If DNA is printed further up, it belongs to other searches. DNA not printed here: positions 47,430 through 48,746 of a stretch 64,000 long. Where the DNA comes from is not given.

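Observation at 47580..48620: YvcK/CofD-family protein embedded in the glycan locus and overlapping the TPR-GT-C gene by 50 nt across an (AGAAAC)n-like repeat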

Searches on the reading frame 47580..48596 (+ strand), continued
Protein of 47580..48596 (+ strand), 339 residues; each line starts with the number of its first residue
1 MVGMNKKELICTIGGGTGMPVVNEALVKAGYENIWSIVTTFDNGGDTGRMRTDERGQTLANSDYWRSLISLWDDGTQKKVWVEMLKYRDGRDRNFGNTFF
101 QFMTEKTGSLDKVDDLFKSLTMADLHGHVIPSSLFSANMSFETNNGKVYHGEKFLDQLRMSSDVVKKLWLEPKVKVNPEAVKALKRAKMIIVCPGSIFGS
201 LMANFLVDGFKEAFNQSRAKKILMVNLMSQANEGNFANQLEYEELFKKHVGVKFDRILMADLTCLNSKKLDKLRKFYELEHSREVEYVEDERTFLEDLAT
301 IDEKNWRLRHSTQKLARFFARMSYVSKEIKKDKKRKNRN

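Call 46: search_protein_families(library=pfam, proteins=[L070:4954-5781:+, L070:6973-7743:-, L070:3870-4886:-, L085:5391-5861:-, L085:6978-8399:+, L085:8410-8865:+, L068:5039-5515:-, L068:7372-7983:+, L042:3093-3683:-, L042:4729-5526:-], max_evalue=0.001)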
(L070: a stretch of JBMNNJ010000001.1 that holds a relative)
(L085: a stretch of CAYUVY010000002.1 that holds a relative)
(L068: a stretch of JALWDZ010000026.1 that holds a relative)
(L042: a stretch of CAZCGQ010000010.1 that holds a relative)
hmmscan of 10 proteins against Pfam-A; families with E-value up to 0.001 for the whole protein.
L070:4954-5781:+ (275 aa): 5 families
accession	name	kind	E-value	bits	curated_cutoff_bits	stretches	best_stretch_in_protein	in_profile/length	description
PF08241.18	Methyltransf_11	-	3.2e-09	37.7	21.2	1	90-181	1-94/95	Methyltransferase domain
PF13649.12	Methyltransf_25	-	5.2e-09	37.1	27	1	89-178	1-97/97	Methyltransferase domain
PF13847.12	Methyltransf_31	-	5.7e-07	29.8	27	1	89-182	7-109/145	Methyltransferase domain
PF13489.12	Methyltransf_23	-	5.2e-05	23.5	27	1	84-183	21-117/164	Methyltransferase domain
PF08242.18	Methyltransf_12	-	0.00078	20.6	30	0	90-180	1-98/98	Methyltransferase domain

L070:6973-7743:- (256 aa): 4 families
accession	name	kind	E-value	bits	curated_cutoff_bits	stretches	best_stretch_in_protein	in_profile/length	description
PF00535.33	Glycos_transf_2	-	9.8e-34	117.1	23.3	1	17-181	1-165/168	Glycosyl transferase family 2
PF10111.15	Glyco_tranf_2_2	-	9e-07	29.1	27.3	1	17-105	1-91/276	Glycosyltransferase like family 2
PF13704.12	Glyco_tranf_2_4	-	0.0002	22.2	27.5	1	45-104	19-80/98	Glycosyl transferase family 2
PF13641.12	Glyco_tranf_2_3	-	0.00042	20.8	27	1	16-135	3-126/230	Glycosyltransferase like family 2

L070:3870-4886:- (338 aa): 10 families
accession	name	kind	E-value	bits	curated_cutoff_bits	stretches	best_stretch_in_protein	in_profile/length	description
PF16363.11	GDP_Man_Dehyd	-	7.8e-60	203.5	27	1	7-323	1-330/332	GDP-mannose 4,6 dehydratase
PF01370.27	Epimerase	-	1.2e-57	195.5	20.9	1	7-262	2-240/240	NAD dependent epimerase/dehydratase family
PF01073.25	3Beta_HSD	-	3.1e-20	72.8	22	1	7-164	1-158/280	3-beta hydroxysteroid dehydrogenase/isomerase family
PF02719.21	Polysacc_synt_2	-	8.2e-19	68.3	20.2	1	6-185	1-174/293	Polysaccharide biosynthesis protein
PF04321.23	RmlD_sub_bind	-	3.7e-14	52.9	27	1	4-179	1-148/287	RmlD substrate binding domain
PF07993.18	NAD_binding_4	-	4.8e-12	46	20.1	1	8-203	1-228/258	Male sterility protein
PF05368.20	NmrA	-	3.4e-08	33.9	27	1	5-129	4-108/298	NmrA-like family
PF13460.12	NAD_binding_10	-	1.5e-07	31.9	27.2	1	10-179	1-143/184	NAD(P)H-binding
PF00106.31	adh_short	-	7.2e-06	26.1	26.6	1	7-75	4-70/195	short chain dehydrogenase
PF08659.16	KR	-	5.6e-05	23.6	22.6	1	7-135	4-144/180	KR domain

L085:5391-5861:- (156 aa): 0 families

L085:6978-8399:+ (473 aa): 3 families
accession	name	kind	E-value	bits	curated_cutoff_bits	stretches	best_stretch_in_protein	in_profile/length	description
PF00224.27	PK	-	3.6e-98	329.1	30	1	5-327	2-328/328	Pyruvate kinase, barrel domain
PF02887.21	PK_C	-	3e-20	72.8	28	1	372-468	15-111/114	Pyruvate kinase, alpha/beta domain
PF03328.21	HpcH_HpaI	-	6.8e-05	22.7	25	0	181-247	79-150/221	HpcH/HpaI aldolase/citrate lyase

L085:8410-8865:+ (151 aa): 2 families
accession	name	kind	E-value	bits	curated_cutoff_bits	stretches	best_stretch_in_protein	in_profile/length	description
PF13473.12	Cupredoxin_1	-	3.2e-07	30.7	27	1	53-149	13-104/104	Cupredoxin-like domain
PF00127.26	Copper-bind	-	0.00098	19.9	21.2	0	71-135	13-82/99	Copper binding proteins, plastocyanin/azurin family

L068:5039-5515:- (158 aa): 1 family
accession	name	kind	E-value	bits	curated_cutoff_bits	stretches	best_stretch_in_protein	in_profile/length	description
PF02075.23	RuvC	-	4.1e-46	157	22.2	1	3-150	1-148/148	Crossover junction endodeoxyribonuclease RuvC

L068:7372-7983:+ (203 aa): 4 families
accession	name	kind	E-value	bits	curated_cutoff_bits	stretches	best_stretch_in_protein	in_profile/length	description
PF14520.12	HHH_5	-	4.8e-15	56.2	27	1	80-137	1-56/57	Helix-hairpin-helix domain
PF01330.27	RuvA_N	-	1.2e-13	51.4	23.6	1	10-70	1-61/61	RuvA N terminal domain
PF07499.19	RuvA_C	-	1.2e-08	35.8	24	1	156-197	4-46/47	RuvA, C-terminal domain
PF00633.29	HHH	-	7.3e-05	22.9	24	0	83-99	13-29/30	Helix-hairpin-helix motif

L042:3093-3683:- (196 aa): 0 families

L042:4729-5526:- (265 aa): 0 families

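Call 50: search_solved_structures(query=A2, max_evalue=0.01, show_alignments=3)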
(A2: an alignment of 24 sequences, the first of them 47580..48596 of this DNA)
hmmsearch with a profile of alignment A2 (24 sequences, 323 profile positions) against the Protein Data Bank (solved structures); distinct sequences matched with E-value up to 0.01: 5.
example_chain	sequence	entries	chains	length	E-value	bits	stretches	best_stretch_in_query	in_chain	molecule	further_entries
2ppv_A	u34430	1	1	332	4.1e-34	121.7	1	3-321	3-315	Uncharacterized protein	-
2hzb_A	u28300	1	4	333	4e-27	98.7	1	3-316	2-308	Hypothetical UPF0052 protein BH3568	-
2o2z_A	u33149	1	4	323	4.2e-27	98.7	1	3-316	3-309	hypothetical protein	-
2q7x_A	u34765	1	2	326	1.3e-26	97.1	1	4-268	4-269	UPF0052 protein SP_1565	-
2p0y_A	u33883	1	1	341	5.1e-26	95.1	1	4-268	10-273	Hypothetical protein lp_0780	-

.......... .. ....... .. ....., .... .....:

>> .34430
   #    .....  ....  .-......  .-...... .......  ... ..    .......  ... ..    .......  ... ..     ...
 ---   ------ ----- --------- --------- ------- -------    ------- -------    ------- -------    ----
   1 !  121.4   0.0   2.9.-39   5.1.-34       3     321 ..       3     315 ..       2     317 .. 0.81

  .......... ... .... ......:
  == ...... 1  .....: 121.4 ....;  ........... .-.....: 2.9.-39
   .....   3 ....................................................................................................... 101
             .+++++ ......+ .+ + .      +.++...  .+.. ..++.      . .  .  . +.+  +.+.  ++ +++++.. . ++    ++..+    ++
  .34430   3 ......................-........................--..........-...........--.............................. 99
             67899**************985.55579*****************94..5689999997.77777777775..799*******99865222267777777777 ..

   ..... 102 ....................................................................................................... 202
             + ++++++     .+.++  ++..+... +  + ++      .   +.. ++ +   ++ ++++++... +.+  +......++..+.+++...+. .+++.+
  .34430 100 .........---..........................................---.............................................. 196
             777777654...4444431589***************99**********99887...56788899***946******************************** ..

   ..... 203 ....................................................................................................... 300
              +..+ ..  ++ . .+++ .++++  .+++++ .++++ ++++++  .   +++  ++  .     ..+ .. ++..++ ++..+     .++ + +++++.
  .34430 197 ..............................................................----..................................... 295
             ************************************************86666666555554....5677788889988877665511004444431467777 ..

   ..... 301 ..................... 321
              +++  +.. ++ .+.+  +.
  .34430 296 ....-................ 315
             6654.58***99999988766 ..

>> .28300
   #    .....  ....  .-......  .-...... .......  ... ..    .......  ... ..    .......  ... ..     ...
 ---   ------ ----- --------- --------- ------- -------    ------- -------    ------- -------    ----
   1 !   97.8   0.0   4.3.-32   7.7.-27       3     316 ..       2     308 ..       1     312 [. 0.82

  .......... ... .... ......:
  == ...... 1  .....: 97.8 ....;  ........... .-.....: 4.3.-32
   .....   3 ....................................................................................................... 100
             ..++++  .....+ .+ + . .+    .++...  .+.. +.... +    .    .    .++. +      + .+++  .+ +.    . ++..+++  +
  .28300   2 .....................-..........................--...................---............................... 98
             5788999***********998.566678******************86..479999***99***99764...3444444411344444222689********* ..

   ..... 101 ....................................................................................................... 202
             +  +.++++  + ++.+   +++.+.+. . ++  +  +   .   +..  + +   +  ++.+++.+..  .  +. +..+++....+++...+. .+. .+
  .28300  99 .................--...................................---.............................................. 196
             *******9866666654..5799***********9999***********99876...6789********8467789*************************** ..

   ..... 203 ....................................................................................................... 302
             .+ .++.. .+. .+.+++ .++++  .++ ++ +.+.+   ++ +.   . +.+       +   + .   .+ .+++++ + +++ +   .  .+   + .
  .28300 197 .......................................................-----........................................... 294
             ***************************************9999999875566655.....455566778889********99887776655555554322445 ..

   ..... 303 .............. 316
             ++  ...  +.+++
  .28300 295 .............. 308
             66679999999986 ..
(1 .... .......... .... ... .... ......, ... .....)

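Call 51: predict_structure(alignment_id=A2)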
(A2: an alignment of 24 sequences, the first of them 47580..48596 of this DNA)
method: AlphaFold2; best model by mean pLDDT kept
length: 339 residues; sequences in the alignment: 24
mean_pLDDT: 82.7   pTM: 0.84
mean pLDDT of the five models: 82.7, 82.6, 81.4, 81.2, 80.8
residues with pLDDT >= 90: 159; 70-90: 130; 50-70: 14; < 50: 36
segments of 3 or more residues with pLDDT < 50: 1-3, 43-59, 324-339
pLDDT, mean of each block of 10 residues (from residue 1): 68 89 94 91 47 45 81 84 74 71 78 85 89 86 92 80 88 93 96 88 92 96 92 80 90 94 96 91 91 96 90 95 48 39
secondary structure, 60 per line:
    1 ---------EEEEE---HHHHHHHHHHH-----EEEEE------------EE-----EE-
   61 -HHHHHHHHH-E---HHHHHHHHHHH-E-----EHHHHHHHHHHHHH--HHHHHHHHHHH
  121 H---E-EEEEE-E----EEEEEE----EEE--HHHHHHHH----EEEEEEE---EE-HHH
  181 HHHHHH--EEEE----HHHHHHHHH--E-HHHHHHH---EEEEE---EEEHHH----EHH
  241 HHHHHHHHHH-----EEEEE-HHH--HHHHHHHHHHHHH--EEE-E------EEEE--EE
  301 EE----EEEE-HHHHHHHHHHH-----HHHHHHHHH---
elements in order: E10-14 H18-28 E34-38 H62-70 H76-86 H95-107 H110-121 E127-131 E138-143 E148-150 H153-160 E165-171 H178-186 E189-192 H197-205 H210-216 E220-224 E228-230 H239-250 E256-260 H267-279 E282-284 E293-296 E299-302 E307-310 H312-322 H328-336

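Call 53: fold_search(model_id=the predicted structure, library=pdb)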
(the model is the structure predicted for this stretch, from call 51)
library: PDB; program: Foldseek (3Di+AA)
matches with E <= 10: 1178; with E <= 0.001: 19
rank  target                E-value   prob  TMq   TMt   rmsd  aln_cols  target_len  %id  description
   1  2o2z_A                2.7e-24  1.00  0.77  0.84   3.0       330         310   25  Crystal structure of a protein member of the upf0052 family (bh3568) from bacillus halodurans at 2.60 A resolution (released 2006-12-19)
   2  2hzb_A                8.5e-24  1.00  0.78  0.84   2.8       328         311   25  X-Ray Crystal Structure of Protein BH3568 from Bacillus halodurans. Northeast Structural Genomics Consortium BhR60. (released 2006-08-22)
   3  2o2z_C                1.4e-23  1.00  0.77  0.84   2.8       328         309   24  Crystal structure of a protein member of the upf0052 family (bh3568) from bacillus halodurans at 2.60 A resolution (released 2006-12-19)
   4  2ppv                  4.1e-23  1.00  0.79  0.82   3.0       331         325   25  CRYSTAL STRUCTURE OF a protein belonging to the UPF0052 (SE_0549) FROM STAPHYLOCOCCUS EPIDERMIDIS ATCC 12228 AT 2.00 A R (released 2007-05-15)
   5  2o2z_B                4.3e-23  1.00  0.77  0.85   2.8       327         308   25  Crystal structure of a protein member of the upf0052 family (bh3568) from bacillus halodurans at 2.60 A resolution (released 2006-12-19)
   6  2o2z_D                8.0e-23  1.00  0.78  0.85   2.8       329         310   25  Crystal structure of a protein member of the upf0052 family (bh3568) from bacillus halodurans at 2.60 A resolution (released 2006-12-19)
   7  2q7x_B                5.9e-19  1.00  0.72  0.80   3.5       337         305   20  Crystal structure of a putative phospho transferase (sp_1565) from streptococcus pneumoniae tigr4 at 2.00 A resolution (released 2007-06-19)
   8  2q7x_A                2.1e-18  1.00  0.70  0.75   4.7       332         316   21  Crystal structure of a putative phospho transferase (sp_1565) from streptococcus pneumoniae tigr4 at 2.00 A resolution (released 2007-06-19)
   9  3c3d_A                4.3e-10  1.00  0.57  0.63   8.6       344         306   14  Crystal structure of 2-phospho-(S)-lactate transferase from Methanosarcina mazei in complex with Fo and phosphate. Nor (released 2008-02-19)
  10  6uvx_B                4.3e-10  1.00  0.53  0.55   7.6       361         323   10  The crystal structure of FbiA from Mycobacterium Smegmatis, Apo state (released 2020-05-13)
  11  3cgw                  7.0e-10  1.00  0.57  0.63   9.0       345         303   15  Crystal structure of 2-phospho-(S)-lactate transferase from Methanosarcina mazei. Northeast Structural Genomics Consorti (released 2008-03-18)
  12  6uw1_A                8.4e-10  1.00  0.54  0.57   7.7       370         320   12  The crystal structure of FbiA from Mycobacterium Smegmatis, Fo bound form (released 2020-05-13)
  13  3c3e_A                1.2e-09  1.00  0.57  0.62   8.4       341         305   13  Crystal structure of 2-phospho-(S)-lactate transferase from Methanosarcina mazei in complex with Fo and GDP. Northeast (released 2008-02-19)
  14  6uvx_A                1.2e-09  1.00  0.56  0.58   7.3       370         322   11  The crystal structure of FbiA from Mycobacterium Smegmatis, Apo state (released 2020-05-13)
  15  6uw1_B                2.5e-09  1.00  0.53  0.56   8.2       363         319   10  The crystal structure of FbiA from Mycobacterium Smegmatis, Fo bound form (released 2020-05-13)
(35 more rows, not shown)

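Call 82: search_protein_representatives(protein=window:47580-48596:+)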
Query: 339 residues. Proteins with E-value up to 0.001 (for the whole library): 2689; up to 1e-10: 1228; up to 1e-30: 21. The best 150 are listed.
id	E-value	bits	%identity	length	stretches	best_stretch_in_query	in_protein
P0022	1.2e-127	442.1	60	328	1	4-326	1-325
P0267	2.8e-70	253.6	54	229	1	103-325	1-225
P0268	7.0e-68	245.7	62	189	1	4-179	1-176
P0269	1.0e-52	195.8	37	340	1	4-292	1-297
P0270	6.6e-49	183.3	36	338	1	5-316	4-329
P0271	5.4e-46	173.7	55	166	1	160-322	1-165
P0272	2.3e-44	168.4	36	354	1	10-317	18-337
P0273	1.8e-43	165.4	41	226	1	103-323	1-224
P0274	1.3e-42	162.6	49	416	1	158-334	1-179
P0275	1.5e-41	159.1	36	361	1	4-289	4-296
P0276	1.7e-37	145.8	35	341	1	6-280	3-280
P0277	2.2e-37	145.4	36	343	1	7-279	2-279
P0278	3.1e-37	145.0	32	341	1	2-316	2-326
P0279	1.6e-36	142.7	35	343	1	8-291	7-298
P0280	2.8e-36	141.8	36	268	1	10-259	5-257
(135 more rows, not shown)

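Call 85: list_cluster_members(proteins=[P0274])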
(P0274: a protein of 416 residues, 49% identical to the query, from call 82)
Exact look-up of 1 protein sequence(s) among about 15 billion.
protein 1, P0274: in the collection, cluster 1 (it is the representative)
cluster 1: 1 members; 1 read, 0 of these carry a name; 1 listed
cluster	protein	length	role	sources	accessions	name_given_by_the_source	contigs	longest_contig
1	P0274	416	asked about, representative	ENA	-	-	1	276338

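Call 86: find_encoding_contigs(protein=P0274, flank=3000, max_places=2)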
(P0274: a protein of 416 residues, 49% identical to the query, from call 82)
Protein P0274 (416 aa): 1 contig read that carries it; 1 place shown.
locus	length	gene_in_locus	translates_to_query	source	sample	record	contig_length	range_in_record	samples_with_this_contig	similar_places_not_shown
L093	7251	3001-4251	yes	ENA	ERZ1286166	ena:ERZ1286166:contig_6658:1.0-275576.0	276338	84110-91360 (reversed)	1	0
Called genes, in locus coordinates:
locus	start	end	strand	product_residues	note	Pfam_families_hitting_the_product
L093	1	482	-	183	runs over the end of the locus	PF02310:B12-binding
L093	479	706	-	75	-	-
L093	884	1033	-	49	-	-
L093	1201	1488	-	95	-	PF13555:AAA_29 (weak), PF00005:ABC_tran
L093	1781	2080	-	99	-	-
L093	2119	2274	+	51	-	-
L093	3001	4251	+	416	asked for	PF01933:CofD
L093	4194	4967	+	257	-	PF00515:TPR_1 (faint), PF07719:TPR_2 (faint)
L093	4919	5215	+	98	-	PF00515:TPR_1 (faint), PF07719:TPR_2 (faint), PF13181:TPR_8 (faint), PF13424:TPR_12 (faint), PF12895:ANAPC3 (weak), PF13414:TPR_11 (weak), PF14559:TPR_19, PF13431:TPR_17 (weak), +3 more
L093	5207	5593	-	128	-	-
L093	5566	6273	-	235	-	PF04055:Radical_SAM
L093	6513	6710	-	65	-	-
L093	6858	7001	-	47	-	-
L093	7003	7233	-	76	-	PF00534:Glycos_transf_1 (weak)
